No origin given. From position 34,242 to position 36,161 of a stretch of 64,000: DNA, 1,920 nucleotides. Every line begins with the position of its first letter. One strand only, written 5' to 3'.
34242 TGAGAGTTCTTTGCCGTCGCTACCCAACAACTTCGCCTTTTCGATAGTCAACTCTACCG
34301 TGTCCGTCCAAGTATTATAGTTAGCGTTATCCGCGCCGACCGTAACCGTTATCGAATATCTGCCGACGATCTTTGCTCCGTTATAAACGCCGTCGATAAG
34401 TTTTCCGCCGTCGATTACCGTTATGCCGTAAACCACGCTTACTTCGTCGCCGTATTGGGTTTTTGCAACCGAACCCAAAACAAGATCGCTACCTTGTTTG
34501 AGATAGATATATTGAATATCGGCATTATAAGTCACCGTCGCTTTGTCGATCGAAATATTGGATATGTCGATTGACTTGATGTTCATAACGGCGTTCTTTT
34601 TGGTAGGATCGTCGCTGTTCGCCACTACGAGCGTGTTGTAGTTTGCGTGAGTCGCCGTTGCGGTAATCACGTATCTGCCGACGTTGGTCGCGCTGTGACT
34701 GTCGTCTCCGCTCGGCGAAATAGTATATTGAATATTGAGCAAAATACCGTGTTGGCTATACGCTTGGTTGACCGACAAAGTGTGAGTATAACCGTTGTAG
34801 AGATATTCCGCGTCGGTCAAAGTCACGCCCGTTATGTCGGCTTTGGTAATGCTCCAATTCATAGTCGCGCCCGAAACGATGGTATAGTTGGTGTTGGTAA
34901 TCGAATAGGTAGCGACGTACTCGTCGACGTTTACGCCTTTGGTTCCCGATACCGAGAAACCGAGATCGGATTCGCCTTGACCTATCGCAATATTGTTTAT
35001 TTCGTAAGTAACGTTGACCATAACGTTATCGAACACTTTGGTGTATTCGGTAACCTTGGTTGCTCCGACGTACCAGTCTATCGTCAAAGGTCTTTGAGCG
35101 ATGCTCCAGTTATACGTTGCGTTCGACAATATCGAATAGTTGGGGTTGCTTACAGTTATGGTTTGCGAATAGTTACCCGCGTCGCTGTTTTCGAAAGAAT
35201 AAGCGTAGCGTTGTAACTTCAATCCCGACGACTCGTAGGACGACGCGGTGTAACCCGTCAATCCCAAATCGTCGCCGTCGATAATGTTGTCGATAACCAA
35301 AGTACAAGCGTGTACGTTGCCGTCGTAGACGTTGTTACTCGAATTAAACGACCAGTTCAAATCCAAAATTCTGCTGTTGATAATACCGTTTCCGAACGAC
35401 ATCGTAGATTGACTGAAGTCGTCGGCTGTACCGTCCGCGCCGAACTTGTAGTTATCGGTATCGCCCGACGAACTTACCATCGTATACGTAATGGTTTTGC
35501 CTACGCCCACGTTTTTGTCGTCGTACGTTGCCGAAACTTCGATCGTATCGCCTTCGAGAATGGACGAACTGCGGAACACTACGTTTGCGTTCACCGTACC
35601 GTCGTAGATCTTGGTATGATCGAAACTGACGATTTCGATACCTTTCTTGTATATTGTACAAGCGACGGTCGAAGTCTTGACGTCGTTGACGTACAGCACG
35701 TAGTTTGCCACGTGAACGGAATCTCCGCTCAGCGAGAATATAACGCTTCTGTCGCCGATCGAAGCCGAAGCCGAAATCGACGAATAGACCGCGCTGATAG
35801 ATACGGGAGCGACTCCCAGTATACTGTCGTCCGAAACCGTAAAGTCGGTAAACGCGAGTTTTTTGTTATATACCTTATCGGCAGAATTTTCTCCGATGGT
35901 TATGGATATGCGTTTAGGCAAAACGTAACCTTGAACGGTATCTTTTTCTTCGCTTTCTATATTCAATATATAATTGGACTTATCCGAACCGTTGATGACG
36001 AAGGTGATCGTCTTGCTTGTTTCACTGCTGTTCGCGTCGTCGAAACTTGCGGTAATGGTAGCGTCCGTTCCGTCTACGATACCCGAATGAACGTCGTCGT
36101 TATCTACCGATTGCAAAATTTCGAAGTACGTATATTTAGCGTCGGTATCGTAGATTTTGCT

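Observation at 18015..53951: Single ~36-kb gene encoding a ~11,978-aa surface protein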

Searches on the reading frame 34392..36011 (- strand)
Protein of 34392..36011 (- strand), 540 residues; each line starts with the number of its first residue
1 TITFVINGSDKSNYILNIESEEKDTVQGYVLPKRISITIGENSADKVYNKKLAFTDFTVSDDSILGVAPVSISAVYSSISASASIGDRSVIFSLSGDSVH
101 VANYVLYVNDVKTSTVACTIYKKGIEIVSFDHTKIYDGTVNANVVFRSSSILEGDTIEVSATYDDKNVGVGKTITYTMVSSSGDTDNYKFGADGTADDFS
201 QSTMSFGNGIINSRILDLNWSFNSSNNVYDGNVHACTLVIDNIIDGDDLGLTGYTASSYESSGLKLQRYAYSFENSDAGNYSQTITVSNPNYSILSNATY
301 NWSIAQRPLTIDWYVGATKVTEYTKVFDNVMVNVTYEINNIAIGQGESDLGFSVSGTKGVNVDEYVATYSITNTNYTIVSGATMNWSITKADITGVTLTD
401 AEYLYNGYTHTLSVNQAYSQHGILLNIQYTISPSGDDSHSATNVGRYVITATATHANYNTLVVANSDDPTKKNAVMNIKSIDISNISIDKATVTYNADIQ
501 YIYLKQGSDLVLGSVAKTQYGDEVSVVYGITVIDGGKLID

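Call 8: search_protein_families(library=pfam, max_evalue=0.01, proteins=[window:34392-36011:-])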
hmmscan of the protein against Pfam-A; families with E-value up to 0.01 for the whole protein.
window:34392-36011:- (540 aa): 2 families
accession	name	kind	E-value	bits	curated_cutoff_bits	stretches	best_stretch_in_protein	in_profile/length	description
PF18657.6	YDG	-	1.4e-10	41.7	25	1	131-192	12-81/85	YDG domain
PF18676.6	MBG_2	-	0.0093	17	25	0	131-190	7-64/72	MBG domain (YGX type)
